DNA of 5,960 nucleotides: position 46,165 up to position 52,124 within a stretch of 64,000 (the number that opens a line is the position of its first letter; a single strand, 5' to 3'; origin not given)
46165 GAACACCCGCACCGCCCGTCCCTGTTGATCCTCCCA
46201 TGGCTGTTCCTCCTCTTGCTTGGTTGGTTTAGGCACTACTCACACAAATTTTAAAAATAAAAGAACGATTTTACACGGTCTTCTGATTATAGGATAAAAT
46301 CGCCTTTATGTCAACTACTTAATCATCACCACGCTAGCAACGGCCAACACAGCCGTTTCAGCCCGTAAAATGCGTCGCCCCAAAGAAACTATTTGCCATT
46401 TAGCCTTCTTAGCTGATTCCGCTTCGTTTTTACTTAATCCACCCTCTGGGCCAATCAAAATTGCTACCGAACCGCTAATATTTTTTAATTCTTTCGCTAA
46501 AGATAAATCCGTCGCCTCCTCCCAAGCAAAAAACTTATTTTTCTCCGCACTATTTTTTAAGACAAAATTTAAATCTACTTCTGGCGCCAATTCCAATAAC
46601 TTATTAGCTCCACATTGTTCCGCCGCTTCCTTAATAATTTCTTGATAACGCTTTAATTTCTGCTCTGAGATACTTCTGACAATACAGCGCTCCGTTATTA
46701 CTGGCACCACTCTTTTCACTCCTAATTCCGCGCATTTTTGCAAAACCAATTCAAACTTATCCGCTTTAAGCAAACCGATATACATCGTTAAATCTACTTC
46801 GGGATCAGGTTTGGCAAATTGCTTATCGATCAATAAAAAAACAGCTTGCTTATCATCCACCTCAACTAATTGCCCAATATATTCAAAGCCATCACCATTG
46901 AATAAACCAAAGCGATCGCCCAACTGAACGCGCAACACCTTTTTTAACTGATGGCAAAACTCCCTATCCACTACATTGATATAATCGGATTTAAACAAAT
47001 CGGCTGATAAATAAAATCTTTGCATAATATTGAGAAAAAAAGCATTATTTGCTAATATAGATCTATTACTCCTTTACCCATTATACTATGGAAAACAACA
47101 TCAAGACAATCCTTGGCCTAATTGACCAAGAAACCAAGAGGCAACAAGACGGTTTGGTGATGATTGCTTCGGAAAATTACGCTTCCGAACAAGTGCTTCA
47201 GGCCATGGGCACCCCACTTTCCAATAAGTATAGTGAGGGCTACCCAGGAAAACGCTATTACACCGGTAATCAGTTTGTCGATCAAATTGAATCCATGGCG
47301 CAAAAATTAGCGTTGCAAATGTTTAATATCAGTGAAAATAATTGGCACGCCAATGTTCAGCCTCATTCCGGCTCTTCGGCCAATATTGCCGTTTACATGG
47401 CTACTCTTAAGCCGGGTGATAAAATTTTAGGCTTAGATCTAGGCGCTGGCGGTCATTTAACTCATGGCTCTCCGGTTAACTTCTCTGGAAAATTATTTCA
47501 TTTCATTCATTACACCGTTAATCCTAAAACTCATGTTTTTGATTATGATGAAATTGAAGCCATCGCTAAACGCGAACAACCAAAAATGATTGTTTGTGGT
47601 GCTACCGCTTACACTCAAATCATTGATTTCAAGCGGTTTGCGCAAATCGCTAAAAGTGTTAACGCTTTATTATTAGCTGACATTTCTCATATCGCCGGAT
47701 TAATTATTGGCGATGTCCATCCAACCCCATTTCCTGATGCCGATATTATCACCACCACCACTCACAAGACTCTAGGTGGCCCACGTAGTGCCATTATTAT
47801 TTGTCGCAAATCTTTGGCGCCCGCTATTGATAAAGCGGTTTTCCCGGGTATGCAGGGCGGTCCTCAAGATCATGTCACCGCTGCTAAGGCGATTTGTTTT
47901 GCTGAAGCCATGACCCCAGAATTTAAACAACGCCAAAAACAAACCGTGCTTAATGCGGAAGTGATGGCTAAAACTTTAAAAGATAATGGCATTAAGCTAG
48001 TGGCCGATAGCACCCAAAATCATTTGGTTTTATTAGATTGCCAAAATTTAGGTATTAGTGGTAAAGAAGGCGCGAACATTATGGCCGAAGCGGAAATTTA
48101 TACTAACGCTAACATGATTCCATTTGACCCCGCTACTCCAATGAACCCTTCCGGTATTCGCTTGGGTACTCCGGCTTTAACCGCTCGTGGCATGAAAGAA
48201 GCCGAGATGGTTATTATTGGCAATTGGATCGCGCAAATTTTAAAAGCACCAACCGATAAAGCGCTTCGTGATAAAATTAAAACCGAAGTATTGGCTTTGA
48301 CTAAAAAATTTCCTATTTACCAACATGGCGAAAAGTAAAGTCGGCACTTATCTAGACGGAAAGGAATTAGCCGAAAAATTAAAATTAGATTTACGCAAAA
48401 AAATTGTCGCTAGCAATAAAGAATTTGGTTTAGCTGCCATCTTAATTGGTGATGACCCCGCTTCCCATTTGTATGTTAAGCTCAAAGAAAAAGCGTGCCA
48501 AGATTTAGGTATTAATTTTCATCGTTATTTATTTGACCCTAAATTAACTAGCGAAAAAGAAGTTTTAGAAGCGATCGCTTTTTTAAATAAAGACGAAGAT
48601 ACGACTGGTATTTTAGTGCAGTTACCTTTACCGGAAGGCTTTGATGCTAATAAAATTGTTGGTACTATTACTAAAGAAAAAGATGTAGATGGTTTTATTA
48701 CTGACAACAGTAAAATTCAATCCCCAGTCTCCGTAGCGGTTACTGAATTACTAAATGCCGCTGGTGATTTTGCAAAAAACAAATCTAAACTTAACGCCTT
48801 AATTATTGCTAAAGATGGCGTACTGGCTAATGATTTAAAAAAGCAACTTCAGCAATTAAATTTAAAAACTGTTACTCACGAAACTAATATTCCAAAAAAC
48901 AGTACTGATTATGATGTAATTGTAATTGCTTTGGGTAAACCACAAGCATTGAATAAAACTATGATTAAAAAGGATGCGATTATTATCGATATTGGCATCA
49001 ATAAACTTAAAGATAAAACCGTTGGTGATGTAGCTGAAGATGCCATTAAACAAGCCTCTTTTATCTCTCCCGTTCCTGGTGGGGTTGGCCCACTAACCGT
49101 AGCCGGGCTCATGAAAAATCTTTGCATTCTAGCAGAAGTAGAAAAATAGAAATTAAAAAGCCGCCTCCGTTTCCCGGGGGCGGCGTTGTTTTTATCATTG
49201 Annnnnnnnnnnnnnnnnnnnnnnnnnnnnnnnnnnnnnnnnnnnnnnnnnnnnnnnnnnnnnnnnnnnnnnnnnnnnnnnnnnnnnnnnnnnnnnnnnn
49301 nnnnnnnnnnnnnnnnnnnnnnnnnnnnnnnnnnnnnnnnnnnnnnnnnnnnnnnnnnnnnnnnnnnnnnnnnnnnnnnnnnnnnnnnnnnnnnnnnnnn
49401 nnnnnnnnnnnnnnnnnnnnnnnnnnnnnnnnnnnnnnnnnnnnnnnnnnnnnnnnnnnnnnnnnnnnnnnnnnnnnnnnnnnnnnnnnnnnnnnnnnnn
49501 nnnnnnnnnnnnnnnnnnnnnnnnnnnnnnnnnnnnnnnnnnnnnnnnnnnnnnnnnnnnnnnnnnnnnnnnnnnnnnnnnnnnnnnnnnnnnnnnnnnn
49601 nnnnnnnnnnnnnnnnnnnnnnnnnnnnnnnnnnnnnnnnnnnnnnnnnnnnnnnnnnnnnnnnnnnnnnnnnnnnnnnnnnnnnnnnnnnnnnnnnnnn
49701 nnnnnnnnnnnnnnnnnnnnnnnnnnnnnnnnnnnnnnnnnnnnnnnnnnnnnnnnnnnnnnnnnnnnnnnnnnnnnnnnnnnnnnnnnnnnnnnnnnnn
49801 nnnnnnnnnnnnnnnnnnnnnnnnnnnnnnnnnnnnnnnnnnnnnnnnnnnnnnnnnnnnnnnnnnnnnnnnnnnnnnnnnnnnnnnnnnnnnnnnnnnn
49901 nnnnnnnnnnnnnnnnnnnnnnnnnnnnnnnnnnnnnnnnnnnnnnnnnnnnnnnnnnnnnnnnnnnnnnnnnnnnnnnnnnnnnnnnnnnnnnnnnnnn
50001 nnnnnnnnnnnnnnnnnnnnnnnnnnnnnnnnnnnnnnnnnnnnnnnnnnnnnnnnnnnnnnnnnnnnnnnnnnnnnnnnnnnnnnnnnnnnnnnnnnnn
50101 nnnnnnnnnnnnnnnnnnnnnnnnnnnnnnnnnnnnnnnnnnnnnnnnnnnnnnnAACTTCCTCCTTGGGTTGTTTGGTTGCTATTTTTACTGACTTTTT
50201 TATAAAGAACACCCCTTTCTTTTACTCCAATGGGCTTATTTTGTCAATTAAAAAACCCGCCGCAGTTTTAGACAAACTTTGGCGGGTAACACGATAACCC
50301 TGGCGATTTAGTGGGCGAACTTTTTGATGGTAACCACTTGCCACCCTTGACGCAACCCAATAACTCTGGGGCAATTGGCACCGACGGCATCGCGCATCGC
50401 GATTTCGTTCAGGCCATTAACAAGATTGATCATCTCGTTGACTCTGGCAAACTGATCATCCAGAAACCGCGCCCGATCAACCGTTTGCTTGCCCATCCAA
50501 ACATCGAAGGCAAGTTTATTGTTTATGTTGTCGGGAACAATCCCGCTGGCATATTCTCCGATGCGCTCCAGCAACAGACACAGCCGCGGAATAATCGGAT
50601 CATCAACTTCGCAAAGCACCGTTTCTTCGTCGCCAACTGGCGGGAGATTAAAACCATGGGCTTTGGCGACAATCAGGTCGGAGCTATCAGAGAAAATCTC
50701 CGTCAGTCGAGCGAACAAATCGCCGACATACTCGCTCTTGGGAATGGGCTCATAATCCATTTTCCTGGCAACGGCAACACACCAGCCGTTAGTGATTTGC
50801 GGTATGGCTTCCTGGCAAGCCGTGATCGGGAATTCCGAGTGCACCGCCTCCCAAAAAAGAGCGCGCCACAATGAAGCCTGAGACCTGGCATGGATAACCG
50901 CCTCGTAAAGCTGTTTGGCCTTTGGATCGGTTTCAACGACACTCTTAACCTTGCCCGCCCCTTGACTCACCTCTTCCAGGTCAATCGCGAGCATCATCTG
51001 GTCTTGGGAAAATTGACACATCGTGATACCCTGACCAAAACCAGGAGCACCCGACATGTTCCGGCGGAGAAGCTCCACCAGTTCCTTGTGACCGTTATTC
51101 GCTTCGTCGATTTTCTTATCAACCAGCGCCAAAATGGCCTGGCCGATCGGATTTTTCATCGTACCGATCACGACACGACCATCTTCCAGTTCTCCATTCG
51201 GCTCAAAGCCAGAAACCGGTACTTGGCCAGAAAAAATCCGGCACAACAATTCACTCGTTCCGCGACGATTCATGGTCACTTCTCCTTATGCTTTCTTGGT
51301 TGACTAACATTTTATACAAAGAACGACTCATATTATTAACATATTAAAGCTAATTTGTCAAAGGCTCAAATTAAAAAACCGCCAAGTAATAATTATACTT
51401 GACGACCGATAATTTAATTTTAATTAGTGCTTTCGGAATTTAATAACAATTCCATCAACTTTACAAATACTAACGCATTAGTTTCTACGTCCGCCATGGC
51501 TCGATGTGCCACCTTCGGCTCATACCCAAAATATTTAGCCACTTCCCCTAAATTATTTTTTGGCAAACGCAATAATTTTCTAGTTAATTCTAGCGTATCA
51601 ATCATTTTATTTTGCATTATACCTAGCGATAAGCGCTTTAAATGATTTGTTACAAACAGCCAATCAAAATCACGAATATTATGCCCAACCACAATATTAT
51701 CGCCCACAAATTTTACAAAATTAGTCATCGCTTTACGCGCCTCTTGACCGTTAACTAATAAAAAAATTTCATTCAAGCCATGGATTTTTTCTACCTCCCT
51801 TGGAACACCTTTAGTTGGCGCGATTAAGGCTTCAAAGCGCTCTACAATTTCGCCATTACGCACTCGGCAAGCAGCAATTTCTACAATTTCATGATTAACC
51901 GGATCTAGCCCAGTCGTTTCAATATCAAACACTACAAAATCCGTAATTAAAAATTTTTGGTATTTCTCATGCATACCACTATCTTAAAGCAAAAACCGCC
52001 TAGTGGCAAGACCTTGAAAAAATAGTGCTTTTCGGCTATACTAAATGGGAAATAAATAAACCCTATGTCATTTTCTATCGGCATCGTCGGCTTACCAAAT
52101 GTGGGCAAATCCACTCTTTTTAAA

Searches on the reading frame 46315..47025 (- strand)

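Call 96: search_protein_families(library=pfam, proteins=[window:46315-47025:-], max_evalue=0.001)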
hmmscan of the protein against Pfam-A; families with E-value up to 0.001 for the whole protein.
window:46315-47025:- (236 aa): 2 families
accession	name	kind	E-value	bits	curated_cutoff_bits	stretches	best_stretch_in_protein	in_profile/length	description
PF04452.19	Methyltrans_RNA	-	1.6e-46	158.4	23.9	1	76-233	4-164/165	RNA methyltransferase domain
PF20260.4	PUA_4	-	2.2e-10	40.9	23.9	1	27-63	9-45/48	RNA methyltransferase PUA domain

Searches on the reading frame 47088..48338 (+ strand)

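Call 70: search_protein_families(library=pfam, proteins=[window:47088-48338:+], max_evalue=0.001)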
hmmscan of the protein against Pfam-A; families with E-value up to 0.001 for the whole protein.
window:47088-48338:+ (416 aa): 4 families
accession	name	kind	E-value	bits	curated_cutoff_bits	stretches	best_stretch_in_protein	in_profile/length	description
PF00464.25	SHMT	-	2.2e-147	491.3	27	1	6-381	6-399/399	Serine hydroxymethyltransferase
PF00155.27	Aminotran_1_2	-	3.2e-05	23.7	19.7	1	85-372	64-357/361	Aminotransferase class I and II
PF00266.25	Aminotran_5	-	0.00034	20.1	21.5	0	34-251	13-225/371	Aminotransferase class-V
PF01053.26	Cys_Met_Meta_PP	-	0.00094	18.3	27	0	92-236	73-207/381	Cys/Met metabolism PLP-dependent enzyme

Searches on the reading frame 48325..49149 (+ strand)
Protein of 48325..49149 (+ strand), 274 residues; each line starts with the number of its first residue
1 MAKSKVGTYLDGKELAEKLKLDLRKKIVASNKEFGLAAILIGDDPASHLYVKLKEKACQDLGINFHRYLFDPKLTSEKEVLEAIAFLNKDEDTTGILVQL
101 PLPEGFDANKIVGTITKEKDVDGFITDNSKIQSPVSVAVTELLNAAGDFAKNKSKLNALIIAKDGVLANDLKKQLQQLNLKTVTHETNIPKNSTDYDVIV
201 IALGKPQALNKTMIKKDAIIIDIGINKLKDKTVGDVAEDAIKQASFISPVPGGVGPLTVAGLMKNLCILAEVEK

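Call 70: search_protein_families(library=pfam, proteins=[window:48325-49149:+], max_evalue=0.001)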
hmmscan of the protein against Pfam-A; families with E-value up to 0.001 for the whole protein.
window:48325-49149:+ (274 aa): 2 families
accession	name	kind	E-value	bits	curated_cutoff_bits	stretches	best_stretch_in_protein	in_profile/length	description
PF00763.28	THF_DHG_CYH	-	3.7e-33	114.7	32.8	1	10-122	1-115/115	Tetrahydrofolate dehydrogenase/cyclohydrolase, catalytic domain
PF02882.25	THF_DHG_CYH_C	-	9.1e-29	100.3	27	1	123-271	7-157/160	Tetrahydrofolate dehydrogenase/cyclohydrolase, NAD(P)-binding domain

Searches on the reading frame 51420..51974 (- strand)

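Call 96: search_protein_families(library=pfam, proteins=[window:51420-51974:-], max_evalue=0.001)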
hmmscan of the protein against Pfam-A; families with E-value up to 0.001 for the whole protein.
window:51420-51974:- (184 aa): 3 families
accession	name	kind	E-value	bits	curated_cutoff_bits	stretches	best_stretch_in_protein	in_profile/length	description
PF00929.31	RNase_T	-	2.2e-30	106.8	24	1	14-170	1-164/164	Exonuclease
PF13482.12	RNase_H_2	-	1.6e-08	35.2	22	1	15-154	2-118/165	RNase_H superfamily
PF03104.25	DNA_pol_B_exo1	-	1.2e-06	28.6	23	1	15-117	68-184/242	DNA polymerase family B, exonuclease domain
